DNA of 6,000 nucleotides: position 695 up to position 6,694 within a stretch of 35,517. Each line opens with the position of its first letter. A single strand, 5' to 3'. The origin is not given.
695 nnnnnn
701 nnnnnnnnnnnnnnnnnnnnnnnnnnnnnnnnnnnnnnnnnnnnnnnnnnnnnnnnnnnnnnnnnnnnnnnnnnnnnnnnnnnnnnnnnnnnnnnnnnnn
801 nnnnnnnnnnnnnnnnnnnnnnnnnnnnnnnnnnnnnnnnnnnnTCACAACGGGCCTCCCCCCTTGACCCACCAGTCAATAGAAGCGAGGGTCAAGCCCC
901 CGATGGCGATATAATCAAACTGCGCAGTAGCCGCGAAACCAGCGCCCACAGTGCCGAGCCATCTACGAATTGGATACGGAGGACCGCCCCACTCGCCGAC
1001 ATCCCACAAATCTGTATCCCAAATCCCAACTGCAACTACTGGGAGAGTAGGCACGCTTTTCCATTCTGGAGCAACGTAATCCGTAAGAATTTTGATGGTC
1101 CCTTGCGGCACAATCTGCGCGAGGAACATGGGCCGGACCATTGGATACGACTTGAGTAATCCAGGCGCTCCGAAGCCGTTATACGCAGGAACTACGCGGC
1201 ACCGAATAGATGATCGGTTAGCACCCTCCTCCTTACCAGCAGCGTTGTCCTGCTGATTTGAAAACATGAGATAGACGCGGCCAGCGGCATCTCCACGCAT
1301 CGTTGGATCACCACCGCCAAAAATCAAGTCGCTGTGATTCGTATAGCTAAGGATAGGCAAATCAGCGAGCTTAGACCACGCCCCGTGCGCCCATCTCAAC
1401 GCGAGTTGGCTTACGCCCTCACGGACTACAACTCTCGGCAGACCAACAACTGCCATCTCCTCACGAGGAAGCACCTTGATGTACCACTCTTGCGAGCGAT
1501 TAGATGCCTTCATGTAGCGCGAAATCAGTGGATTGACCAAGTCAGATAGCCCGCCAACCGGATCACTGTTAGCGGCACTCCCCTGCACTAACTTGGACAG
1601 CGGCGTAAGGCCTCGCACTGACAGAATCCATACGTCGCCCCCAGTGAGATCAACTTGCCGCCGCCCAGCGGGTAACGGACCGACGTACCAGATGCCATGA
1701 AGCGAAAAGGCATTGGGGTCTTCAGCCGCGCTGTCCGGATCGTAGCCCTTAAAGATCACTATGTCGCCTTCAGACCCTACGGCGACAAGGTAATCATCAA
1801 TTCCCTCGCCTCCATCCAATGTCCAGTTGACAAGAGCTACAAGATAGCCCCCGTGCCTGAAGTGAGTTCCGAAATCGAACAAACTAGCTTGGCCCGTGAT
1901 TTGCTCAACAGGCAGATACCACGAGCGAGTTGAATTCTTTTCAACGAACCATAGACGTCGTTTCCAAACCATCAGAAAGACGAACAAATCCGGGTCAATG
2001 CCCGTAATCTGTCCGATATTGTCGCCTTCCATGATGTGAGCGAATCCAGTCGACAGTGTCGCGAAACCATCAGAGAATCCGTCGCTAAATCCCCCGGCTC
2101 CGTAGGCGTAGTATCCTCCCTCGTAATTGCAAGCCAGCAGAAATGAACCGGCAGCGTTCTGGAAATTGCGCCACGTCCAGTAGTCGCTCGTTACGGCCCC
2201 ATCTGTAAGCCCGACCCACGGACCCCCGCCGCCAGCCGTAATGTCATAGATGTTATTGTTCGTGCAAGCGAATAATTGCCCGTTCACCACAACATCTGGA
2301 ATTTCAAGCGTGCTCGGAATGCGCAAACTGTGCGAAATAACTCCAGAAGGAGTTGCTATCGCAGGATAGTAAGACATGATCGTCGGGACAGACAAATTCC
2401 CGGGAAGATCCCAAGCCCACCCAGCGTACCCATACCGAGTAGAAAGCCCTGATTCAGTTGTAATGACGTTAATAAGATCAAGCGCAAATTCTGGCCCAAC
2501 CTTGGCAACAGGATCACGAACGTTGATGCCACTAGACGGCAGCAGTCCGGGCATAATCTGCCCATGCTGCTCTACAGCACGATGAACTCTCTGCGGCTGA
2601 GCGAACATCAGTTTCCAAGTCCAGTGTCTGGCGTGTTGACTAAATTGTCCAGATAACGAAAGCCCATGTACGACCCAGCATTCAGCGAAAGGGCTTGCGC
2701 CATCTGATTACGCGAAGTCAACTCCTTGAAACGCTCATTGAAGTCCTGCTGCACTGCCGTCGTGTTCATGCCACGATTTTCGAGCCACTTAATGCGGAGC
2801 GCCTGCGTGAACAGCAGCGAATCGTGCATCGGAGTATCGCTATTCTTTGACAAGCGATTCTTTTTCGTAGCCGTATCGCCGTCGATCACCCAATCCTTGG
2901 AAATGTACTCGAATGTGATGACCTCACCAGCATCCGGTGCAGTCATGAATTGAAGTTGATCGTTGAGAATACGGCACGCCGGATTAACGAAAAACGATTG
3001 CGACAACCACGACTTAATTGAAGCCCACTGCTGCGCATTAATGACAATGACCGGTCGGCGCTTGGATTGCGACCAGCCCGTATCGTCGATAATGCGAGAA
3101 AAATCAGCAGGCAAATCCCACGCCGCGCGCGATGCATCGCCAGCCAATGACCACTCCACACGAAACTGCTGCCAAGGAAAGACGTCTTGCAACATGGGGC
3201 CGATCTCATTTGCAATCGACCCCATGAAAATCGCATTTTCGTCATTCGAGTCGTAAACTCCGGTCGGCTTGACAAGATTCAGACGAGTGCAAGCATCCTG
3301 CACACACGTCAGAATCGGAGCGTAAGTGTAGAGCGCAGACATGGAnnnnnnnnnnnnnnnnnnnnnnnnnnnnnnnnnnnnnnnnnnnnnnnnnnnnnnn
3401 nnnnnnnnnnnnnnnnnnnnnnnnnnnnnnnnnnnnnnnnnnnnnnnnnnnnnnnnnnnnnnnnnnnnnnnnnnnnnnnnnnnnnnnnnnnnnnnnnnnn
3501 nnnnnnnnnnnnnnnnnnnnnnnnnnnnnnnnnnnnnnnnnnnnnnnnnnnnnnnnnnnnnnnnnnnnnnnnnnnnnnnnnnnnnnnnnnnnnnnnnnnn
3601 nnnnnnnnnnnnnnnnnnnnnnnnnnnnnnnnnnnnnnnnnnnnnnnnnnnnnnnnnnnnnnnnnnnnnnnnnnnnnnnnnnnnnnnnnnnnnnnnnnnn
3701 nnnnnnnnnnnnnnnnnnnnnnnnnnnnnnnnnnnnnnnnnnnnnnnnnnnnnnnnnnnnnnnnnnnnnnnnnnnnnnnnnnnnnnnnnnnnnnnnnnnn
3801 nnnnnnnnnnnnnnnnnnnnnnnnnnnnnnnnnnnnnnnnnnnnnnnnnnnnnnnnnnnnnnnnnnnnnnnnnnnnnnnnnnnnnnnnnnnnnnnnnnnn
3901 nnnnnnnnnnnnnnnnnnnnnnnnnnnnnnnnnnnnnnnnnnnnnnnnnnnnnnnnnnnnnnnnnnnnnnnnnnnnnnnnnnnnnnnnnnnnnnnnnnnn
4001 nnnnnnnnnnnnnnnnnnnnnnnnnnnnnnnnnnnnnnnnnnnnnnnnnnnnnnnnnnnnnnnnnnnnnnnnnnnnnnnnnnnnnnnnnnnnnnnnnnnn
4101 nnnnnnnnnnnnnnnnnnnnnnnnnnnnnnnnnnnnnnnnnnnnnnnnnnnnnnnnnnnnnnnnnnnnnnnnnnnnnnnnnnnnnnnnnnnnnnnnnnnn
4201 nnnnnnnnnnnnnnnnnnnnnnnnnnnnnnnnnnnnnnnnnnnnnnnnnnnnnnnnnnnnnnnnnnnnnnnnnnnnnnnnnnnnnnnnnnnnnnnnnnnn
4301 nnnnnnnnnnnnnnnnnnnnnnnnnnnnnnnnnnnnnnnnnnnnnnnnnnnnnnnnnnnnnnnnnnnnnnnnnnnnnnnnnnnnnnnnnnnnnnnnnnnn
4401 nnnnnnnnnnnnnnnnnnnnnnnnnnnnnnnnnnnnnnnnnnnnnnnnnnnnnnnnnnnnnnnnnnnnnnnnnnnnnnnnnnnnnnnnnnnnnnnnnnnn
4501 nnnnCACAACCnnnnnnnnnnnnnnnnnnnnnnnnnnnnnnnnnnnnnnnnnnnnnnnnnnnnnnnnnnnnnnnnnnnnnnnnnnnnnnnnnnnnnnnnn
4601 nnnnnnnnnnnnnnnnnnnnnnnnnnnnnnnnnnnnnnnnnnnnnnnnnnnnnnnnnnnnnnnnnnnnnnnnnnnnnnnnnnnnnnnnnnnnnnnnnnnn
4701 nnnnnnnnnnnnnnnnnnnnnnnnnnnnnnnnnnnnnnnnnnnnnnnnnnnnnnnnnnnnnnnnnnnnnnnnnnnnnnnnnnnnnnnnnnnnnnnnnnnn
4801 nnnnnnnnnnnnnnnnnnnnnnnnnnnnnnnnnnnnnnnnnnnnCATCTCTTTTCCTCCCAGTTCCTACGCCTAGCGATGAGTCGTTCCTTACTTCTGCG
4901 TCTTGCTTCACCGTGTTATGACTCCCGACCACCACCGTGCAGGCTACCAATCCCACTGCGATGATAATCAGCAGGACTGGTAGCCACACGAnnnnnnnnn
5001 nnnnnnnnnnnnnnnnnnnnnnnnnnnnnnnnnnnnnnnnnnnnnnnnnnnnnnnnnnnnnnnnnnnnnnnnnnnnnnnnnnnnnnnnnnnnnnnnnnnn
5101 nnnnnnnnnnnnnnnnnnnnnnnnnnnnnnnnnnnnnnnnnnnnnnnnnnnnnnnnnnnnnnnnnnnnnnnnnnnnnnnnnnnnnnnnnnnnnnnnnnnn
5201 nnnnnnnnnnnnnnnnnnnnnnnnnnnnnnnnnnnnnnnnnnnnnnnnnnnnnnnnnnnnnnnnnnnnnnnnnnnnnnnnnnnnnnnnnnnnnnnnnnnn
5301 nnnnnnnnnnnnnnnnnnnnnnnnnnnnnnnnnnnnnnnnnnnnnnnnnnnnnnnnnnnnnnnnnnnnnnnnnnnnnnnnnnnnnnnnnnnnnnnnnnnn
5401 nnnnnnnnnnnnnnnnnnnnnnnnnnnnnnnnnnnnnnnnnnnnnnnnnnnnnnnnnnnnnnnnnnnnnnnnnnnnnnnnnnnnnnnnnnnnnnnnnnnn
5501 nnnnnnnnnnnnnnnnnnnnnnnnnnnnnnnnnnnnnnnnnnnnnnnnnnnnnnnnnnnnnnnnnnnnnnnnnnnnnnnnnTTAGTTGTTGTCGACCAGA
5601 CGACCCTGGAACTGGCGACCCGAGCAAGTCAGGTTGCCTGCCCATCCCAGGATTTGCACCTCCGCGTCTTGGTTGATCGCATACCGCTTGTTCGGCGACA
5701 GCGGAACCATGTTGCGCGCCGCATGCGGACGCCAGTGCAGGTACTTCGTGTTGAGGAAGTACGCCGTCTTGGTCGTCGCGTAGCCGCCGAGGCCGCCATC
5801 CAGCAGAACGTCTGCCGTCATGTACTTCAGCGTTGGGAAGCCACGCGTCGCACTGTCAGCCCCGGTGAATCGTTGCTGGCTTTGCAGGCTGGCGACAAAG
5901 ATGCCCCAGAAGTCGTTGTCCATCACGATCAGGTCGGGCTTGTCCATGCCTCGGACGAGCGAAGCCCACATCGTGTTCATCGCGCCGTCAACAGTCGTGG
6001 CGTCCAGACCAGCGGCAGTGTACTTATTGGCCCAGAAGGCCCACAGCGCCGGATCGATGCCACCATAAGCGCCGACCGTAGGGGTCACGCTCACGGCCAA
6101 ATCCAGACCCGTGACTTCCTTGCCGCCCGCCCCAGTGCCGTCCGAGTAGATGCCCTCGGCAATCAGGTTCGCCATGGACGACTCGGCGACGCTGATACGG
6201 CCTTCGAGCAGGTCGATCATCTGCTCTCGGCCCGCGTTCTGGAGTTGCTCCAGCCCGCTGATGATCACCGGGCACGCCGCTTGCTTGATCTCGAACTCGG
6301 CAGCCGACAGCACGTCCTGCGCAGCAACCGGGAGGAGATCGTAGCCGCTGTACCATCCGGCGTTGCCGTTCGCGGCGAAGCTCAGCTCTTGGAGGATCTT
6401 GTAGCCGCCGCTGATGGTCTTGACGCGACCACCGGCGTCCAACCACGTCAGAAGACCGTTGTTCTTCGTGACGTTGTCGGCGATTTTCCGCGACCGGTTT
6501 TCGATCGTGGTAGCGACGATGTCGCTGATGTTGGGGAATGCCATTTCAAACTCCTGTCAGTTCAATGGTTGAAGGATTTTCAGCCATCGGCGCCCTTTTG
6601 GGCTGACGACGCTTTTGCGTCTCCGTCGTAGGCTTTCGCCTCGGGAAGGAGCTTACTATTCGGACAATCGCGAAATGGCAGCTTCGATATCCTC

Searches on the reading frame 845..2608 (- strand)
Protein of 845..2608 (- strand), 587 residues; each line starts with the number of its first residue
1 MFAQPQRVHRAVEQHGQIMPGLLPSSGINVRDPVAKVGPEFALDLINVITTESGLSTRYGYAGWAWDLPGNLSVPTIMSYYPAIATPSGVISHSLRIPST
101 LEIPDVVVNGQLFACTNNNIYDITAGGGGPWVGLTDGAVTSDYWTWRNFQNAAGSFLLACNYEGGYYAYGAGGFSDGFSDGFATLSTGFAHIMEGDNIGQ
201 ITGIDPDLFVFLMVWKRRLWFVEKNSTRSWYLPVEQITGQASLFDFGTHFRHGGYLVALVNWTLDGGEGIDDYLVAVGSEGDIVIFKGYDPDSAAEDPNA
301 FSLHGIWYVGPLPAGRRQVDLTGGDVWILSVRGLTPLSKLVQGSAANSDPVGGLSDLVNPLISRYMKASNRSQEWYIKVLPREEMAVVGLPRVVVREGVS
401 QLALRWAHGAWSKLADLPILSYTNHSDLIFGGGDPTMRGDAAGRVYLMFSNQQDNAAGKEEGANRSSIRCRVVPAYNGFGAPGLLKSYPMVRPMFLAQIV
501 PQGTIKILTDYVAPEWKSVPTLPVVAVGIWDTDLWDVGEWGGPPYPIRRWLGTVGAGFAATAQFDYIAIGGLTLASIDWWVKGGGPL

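Call 19: search_protein_families(library=phrogs, proteins=[window:845-2608:-], max_evalue=0.001)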
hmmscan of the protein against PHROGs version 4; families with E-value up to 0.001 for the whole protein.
window:845-2608:- (587 aa): 1 family
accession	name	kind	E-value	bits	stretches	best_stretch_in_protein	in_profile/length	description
phrog_5107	-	lysis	1.5e-76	259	1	24-566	12-510/533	amidase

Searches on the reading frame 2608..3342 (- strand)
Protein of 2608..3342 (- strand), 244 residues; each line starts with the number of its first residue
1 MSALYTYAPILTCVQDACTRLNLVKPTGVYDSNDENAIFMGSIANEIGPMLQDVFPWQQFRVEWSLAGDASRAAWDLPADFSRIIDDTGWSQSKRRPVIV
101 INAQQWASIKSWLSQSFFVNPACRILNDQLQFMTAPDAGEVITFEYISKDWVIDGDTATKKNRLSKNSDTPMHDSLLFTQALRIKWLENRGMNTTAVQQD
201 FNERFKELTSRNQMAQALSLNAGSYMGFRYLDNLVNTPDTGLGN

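Call 19: search_protein_families(library=phrogs, proteins=[window:2608-3342:-], max_evalue=0.001)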
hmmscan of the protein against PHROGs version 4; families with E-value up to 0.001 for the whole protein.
window:2608-3342:- (244 aa): 1 family
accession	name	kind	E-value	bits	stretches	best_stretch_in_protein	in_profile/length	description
phrog_6013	-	tail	5.2e-35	121.6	1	10-223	3-216/228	tail protein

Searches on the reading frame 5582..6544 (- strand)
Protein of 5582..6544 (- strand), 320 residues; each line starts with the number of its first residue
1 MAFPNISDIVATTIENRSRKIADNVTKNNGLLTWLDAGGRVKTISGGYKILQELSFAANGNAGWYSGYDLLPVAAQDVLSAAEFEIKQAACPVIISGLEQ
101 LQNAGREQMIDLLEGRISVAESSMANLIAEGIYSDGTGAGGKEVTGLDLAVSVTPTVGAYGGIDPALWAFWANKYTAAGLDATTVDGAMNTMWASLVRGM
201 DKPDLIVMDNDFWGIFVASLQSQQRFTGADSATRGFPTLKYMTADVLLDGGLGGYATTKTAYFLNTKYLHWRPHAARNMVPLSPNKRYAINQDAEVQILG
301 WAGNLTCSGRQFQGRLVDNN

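Call 19: search_protein_families(library=phrogs, proteins=[window:5582-6544:-], max_evalue=0.001)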
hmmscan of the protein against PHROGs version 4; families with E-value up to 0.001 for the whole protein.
window:5582-6544:- (320 aa): 2 families
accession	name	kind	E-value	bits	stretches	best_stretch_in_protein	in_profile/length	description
phrog_9953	-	head and packaging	6.3e-108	362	1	1-318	4-328/329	major head protein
phrog_14242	-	head and packaging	1.4e-05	25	1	117-273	192-342/396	major head protein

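Call 98: search_dna_similar(query=window:5582-6541:-, collection=phages, mode=protein, max_evalue=1e-10, max_rows=12)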
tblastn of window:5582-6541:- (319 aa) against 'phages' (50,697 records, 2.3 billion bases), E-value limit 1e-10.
Records with a match: 52; places in all: 52; records where one place covers at least 80% of the query: 52.
Best place of each record, by identity: 60-80% 2; <60% 50.
By first word of the organism name: Brucella 41; Myxococcus 3; Bacteriophage 2; Stenotrophomonas 1; Bradyrhizobium 1; Ruegeria 1; Rhizobium 1; Microcystis 1; Caudoviricetes 1.
By host as written in the record: Brucella abortus S19 14; Brucella sp. 6; Brucella abortus 141 5; Brucella abortus 4; - 3; Myxococcus xanthus strain DK883 2; brucella abortus 141 2; Brucella melitensis 16M 2; and 13 more.
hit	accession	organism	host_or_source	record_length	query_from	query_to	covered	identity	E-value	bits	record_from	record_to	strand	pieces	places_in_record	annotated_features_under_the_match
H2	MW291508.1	Stenotrophomonas phage BUCT555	Stenotrophomonas maltophilia 1207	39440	1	315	99%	67.9%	1e-142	449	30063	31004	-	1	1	major capsid protein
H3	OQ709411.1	Myxococcus phage Mx9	Myxococcus xanthus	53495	2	316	99%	60.3%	8e-126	401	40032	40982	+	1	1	putative major capsid protein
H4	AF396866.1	Myxococcus phage Mx8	Myxococcus xanthus strain DK883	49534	2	316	99%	59.9%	3e-123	394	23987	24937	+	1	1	major virion structural protein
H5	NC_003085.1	Myxococcus phage Mx8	Myxococcus xanthus strain DK883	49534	2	316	99%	59.9%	3e-123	394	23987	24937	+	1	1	major head protein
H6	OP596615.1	Bradyrhizobium phage ppBjS10J-1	Bradyrhizobium japonicum S10J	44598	1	316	99%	49.4%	3e-90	299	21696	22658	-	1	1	major capsid protein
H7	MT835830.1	Bacteriophage sp.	human fecal samples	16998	4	317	98%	43.7%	1e-74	254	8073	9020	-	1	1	record has no annotation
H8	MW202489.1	Bacteriophage sp.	Manatee Spring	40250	1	313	98%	39.8%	2e-58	207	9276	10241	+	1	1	major virion structural protein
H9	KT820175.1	Ruegeria phage 45A6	Ruegeria mobilis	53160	1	317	99%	38.8%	4e-50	184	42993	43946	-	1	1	hypothetical protein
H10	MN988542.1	Rhizobium phage RHph_I3_18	Rhizobium phaseoli I3_18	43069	8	319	98%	31.4%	6e-34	137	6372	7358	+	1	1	hypothetical protein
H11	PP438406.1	Microcystis phage Mwe-JY13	Microcystis wesenbergii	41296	4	316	98%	28.9%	3e-28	120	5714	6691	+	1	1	major head protein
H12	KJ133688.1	Brucella phage 02_19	Brucella abortus S19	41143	4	316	98%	28.1%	3e-30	126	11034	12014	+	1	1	major head protein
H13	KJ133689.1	Brucella phage 02_141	Brucella abortus 141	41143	4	316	98%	28.1%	3e-30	126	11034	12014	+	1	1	major head protein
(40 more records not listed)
